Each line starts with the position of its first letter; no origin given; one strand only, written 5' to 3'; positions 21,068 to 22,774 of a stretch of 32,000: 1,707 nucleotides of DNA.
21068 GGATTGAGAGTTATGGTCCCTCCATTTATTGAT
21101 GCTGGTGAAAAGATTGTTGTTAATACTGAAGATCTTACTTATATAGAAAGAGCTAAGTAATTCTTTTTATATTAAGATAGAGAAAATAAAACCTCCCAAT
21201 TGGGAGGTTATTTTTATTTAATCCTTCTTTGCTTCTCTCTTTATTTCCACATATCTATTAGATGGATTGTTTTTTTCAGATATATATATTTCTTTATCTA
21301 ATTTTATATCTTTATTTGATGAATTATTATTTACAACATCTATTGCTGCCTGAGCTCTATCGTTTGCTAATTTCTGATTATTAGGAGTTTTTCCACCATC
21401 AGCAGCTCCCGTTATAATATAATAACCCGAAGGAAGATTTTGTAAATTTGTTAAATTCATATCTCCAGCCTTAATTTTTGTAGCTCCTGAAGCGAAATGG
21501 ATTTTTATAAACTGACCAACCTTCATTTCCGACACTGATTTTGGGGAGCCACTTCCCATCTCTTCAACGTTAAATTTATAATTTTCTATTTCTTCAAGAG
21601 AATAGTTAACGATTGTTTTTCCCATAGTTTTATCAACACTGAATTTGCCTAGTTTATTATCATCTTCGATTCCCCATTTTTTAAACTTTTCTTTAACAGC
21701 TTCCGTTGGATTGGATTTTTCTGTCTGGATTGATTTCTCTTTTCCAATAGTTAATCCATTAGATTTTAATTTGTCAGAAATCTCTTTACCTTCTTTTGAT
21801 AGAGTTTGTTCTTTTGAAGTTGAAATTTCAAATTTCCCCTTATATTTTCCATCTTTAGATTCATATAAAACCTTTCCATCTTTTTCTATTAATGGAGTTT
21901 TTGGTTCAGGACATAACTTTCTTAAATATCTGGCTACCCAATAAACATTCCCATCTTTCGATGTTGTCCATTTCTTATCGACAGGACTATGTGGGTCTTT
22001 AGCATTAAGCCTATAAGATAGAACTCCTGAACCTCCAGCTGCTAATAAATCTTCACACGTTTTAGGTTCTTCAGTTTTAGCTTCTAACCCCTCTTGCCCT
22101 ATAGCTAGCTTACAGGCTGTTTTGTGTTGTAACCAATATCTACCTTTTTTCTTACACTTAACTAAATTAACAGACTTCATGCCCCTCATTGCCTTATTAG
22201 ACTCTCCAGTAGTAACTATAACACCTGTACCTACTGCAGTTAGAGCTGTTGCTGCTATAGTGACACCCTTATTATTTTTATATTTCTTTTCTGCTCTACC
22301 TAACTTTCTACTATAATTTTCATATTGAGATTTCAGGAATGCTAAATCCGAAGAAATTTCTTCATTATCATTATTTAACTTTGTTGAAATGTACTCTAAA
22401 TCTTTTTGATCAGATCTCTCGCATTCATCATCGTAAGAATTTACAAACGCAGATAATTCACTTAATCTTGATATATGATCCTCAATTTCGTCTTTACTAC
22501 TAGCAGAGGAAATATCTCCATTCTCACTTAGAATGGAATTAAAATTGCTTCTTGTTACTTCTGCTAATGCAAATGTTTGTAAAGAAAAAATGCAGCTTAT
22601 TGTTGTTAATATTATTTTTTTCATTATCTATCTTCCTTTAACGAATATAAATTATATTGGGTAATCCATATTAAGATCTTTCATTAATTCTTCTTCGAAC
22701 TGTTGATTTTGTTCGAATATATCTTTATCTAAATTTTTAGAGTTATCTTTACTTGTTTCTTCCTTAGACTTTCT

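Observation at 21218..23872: Tandem pair of exported paralogs sharing a module of coiled coil, basic linker and Ala/Thr/Gly-rich hydrophobic segment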

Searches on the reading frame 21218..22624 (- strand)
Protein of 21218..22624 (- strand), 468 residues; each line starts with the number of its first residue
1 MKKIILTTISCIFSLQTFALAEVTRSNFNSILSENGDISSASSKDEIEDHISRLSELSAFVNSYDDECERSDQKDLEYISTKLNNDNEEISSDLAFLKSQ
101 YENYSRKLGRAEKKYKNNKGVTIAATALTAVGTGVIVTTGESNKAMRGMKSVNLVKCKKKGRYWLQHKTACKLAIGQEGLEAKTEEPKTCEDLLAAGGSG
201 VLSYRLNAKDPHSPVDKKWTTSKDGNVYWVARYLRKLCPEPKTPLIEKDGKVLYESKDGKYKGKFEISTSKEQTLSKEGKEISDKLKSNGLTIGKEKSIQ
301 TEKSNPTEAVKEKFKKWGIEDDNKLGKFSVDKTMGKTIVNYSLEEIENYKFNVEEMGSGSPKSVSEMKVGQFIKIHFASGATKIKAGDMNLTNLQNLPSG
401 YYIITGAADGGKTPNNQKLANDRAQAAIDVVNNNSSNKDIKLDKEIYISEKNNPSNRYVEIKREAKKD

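Call 4: search_protein_families(library=pfam, proteins=[window:21218-22624:-], max_evalue=1)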
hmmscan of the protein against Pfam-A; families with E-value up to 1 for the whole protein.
window:21218-22624:- (468 aa): 2 families
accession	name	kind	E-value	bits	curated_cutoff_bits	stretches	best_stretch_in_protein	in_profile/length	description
PF24591.1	Phage_YunG-like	-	0.064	13.6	27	1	214-261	12-58/99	Phage YunG-like protein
PF00691.25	OmpA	-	0.082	13.7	27.2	1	402-435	34-68/98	OmpA family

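Call 5: search_protein_families(library=ncbifam, proteins=[window:21218-22624:-], max_evalue=1)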
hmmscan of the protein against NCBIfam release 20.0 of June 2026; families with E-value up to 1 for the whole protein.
window:21218-22624:- (468 aa): 2 families
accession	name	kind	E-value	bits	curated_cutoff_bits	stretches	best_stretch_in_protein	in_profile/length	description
NF033634.1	SLATT_1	domain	0.07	13.1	41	1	97-137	6-46/132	SLATT domain-containing protein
NF001645.0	PRK00420.1-2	equivalog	0.14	12.2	162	1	231-282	20-71/106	hypothetical protein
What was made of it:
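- On ClyA-family bipartite alpha-PFT: No Pfam or NCBIfam hits (calls 4, 5).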

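Call 8: find_homologous_proteins(query=window:21218-22624:-, max_evalue=0.01)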
Query window:21218-22624:- (468 aa): 1 proteins with E <= 0.01 among 8000 candidates.
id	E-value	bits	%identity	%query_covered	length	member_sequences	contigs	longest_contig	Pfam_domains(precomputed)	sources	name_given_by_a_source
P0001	2.5e-73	265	64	42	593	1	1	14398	-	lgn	-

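Call 11: find_encoding_contigs(protein=P0001, flank=10000)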
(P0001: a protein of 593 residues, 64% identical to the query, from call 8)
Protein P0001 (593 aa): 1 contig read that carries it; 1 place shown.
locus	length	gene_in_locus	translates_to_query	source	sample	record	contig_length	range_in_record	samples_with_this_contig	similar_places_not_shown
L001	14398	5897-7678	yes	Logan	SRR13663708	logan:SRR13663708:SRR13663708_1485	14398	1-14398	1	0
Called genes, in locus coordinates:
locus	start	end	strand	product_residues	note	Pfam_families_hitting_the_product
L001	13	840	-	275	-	-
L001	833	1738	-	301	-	-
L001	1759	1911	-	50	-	-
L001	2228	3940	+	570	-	PF21710:Spt6_S1 (faint), PF23459:S1_RRP5 (faint), PF13509:S1_2 (faint), PF00575:S1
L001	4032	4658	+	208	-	PF01386:Ribosomal_L25p, PF14693:Ribosomal_TL5_C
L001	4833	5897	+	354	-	-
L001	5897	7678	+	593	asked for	-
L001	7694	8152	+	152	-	-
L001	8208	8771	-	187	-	PF08207:EFP_N, PF01132:EFP, PF09285:Elong-fact-P_C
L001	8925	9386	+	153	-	-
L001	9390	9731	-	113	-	-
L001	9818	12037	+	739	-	PF17764:PriA_3primeBD, PF00270:DEAD, PF04851:ResIII, PF18319:Zn_ribbon_PriA (weak), PF00271:Helicase_C (weak), PF18074:PriA_C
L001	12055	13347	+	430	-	PF00464:SHMT, PF00155:Aminotran_1_2 (weak)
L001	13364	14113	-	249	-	PF08805:PilS (weak)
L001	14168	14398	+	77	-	?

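Call 34: predict_structure(alignment_id=A4)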
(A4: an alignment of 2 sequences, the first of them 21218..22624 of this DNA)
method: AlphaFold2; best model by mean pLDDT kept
length: 468 residues; sequences in the alignment: 2
mean_pLDDT: 36.7   pTM: 0.21
mean pLDDT of the five models: 36.7, 36.7, 34.2, 34.0, 31.9
residues with pLDDT >= 90: 0; 70-90: 1; 50-70: 64; < 50: 403
segments of 3 or more residues with pLDDT < 50: 1-48, 56-154, 177-182, 189-280, 291-296, 322-326, 328-330, 332-336, 338-468
pLDDT, mean of each block of 10 residues (from residue 1): 22 24 29 34 42 49 39 39 44 39 34 27 21 22 30 49 51 49 50 39 27 26 28 35 29 30 25 34 52 50 64 64 49 48 35 24 36 34 26 31 33 36 43 36 28 33 37
secondary structure, 60 per line:
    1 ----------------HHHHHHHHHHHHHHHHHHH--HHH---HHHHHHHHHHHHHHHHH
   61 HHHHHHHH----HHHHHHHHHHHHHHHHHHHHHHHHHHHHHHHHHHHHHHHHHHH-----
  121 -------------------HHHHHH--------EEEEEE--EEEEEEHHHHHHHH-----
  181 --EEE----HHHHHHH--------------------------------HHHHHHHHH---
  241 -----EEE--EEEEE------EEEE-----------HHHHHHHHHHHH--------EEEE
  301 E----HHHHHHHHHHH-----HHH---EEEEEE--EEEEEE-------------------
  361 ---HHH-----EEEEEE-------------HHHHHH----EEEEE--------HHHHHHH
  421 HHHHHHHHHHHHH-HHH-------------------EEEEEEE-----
elements in order: H17-35 H44-68 H73-115 H140-145 E154-159 E162-167 H168-175 E183-185 H190-196 H229-237 E246-248 E251-255 E262-265 H277-288 E297-301 H306-316 E328-333 E336-341 E372-377 H391-396 E401-405 H414-433 E457-463
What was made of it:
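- On OmpA-like PG-binding domain (PF00691): The AF2 model gives E372-377, H391-396, E401-405, H414-433 and E457-463, but pLDDT is below 50 (call 34).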

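Call 42: search_protein_families(library=pfam, proteins=[P0001, L001:7694-8152:+], max_evalue=0.1)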
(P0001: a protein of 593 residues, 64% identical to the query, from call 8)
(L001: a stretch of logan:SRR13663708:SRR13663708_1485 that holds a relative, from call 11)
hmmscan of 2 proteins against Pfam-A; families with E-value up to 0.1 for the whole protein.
P0001 (593 aa): 0 families

L001:7694-8152:+ (152 aa): 0 families

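Call 51: fold_search(model_id=the predicted structure, library=pdb)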
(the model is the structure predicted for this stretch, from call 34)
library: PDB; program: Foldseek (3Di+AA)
matches with E <= 10: 312; with E <= 0.001: 0
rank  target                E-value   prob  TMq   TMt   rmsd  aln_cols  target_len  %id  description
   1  1qys                  6.8e-01  0.25  0.09  0.32  15.8        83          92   19  Crystal structure of Top7: A computationally designed protein with a novel fold (released 2003-11-25)
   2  1s03_G                7.2e-01  0.11  0.09  0.25  16.6       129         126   15  The Structure of a Ribosomal Protein S8/spc Operon mRNA Complex (released 2004-05-25)
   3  3j9w_AH               7.6e-01  0.16  0.09  0.28  15.2       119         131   13  Cryo-EM structure of the Bacillus subtilis MifM-stalled ribosome complex (released 2015-04-29)
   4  1sei_A                9.1e-01  0.30  0.09  0.24   9.8        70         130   10  STRUCTURE OF 30S RIBOSOMAL PROTEIN S8 (released 1997-03-12)
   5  6ikj_B                1.2e+00  0.30  0.15  0.41   5.3       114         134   16  Crystal structure of YfiB(F48S) (released 2019-03-13)
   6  1j5u                  1.2e+00  0.21  0.08  0.24  11.1        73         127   15  CRYSTAL STRUCTURE OF AN ARCHEASE, POSSIBLE CHAPERONE (TM1083) FROM THERMOTOGA MARITIMA AT 2.0 A RESOLUTION (released 2002-07-31)
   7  4ifa                  1.4e+00  0.25  0.09  0.13   7.3        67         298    9  1.5 Angstrom resolution crystal structure of an extracellular protein containing a SCP domain from Bacillus anthracis st (released 2012-12-26)
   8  2jvf_MODEL_1_A        1.4e+00  0.15  0.09  0.32  15.6        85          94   14  Solution structure of M7, a computationally-designed artificial protein (released 2008-08-12)
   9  5zeb_h                1.4e+00  0.06  0.07  0.18  14.7       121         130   13  M. Smegmatis P/P state 70S ribosome structure (released 2018-09-26)
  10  1an7_A                1.5e+00  0.18  0.08  0.22   7.2        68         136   15  RIBOSOMAL PROTEIN S8 FROM THERMUS THERMOPHILUS (released 1998-07-01)
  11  9fnd_X                1.5e+00  0.06  0.07  0.10  14.7       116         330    9  Transcriptional activator PafBC bound to mycobacterial RNA polymerase (released 2025-02-12)
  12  6by1_AH               1.6e+00  0.20  0.09  0.27  13.3        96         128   11  E. coli pH03H9 complex (released 2019-02-27)
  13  3dou                  1.7e+00  0.33  0.09  0.22   7.3        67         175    9  Crystal structure of methyltransferase involved in cell division from thermoplasma volcanicum gss1 (released 2008-09-02)
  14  8fmw_H                1.7e+00  0.07  0.08  0.23  16.6       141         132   11  The structure of a hibernating ribosome in the Lyme disease pathogen (released 2023-11-08)
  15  3gku_B                1.9e+00  0.25  0.09  0.20   8.3        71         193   17  Crystal structure of a probable RNA-binding protein from Clostridium symbiosum ATCC 14940 (released 2009-03-31)
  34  2lca_MODEL_1_A        2.8e+00  0.08  0.12  0.29   6.9       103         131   20  Solution structure of the C domain of RV0899 from mycobacterium tuberculosis (released 2012-01-04)
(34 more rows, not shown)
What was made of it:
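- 21230..21532 (-): A C-terminal region with a degenerate OmpA-like peptidoglycan-binding motif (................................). Four OmpA-like PDB domains appear among non-significant Foldseek hits (call 51).
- Closest known: OmpA-like peptidoglycan-binding domain proteins. Same: YfiB, the K. pneumoniae OmpA PG-binding domain, Rv0899-C and PorE-C appear among non-significant Foldseek hits (call 51).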

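Call 55: search_protein_families(library=phrogs, proteins=[window:21218-22624:-, P0001], max_evalue=0.1)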
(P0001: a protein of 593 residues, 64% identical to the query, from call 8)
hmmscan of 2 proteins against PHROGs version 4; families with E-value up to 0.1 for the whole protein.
window:21218-22624:- (468 aa): 0 families

P0001 (593 aa): 1 family
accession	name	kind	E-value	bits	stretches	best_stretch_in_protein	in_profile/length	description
phrog_788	-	tail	6.3e-06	27.1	1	260-420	141-289/297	tail protein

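Call 62: find_encoding_contigs(protein=window:21218-22624:-, flank=2000, max_places=6)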
Protein window:21218-22624:- (468 aa): 4 contigs read that carry it; 1 place shown.
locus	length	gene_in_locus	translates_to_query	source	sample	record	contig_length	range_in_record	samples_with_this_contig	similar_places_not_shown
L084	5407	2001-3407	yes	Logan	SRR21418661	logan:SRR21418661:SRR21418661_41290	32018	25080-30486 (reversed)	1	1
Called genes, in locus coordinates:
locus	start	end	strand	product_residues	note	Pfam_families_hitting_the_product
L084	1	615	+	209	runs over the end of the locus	PF01386:Ribosomal_L25p, PF14693:Ribosomal_TL5_C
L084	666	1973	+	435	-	-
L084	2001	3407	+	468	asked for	-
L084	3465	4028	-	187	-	PF08207:EFP_N, PF01132:EFP, PF09285:Elong-fact-P_C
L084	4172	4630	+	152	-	-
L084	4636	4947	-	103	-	-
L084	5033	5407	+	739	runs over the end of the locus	PF17764:PriA_3primeBD, PF00270:DEAD, PF04851:ResIII, PF18319:Zn_ribbon_PriA (weak), PF00271:Helicase_C (weak), PF18074:PriA_C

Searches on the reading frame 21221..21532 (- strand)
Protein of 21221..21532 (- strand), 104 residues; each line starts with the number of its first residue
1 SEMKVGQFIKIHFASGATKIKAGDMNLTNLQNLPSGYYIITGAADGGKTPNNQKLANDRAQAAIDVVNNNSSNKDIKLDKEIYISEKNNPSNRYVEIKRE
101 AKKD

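Call 38: search_protein_families(library=pfam, proteins=[window:21221-21532:-], max_evalue=10)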
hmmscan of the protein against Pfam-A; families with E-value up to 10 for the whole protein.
seq(104 aa): 2 families
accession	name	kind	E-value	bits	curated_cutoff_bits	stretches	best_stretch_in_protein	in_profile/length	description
PF00691.25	OmpA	-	0.012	16.3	27.2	1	37-71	33-68/98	OmpA family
PF08079.17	Ribosomal_L30_N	-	0.067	14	31.6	1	49-103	9-64/72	Ribosomal L30 N-terminal domain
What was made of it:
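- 21230..21532 (-): Pfam PF00691 is the top hit but sub-threshold (E=0.012, 16.3 bits against 27.2; call 38).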

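Call 53: search_protein_families(library=ncbifam, proteins=[window:21221-21532:-], max_evalue=10)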
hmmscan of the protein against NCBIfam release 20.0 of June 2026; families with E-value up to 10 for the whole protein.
seq(104 aa): 1 family
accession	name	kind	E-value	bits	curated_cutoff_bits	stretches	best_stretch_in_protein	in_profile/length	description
NF053630.1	TSR3Vulc0418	equivalog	0.11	12.4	300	1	28-84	33-89/185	16S rRNA aminocarboxypropyltransferase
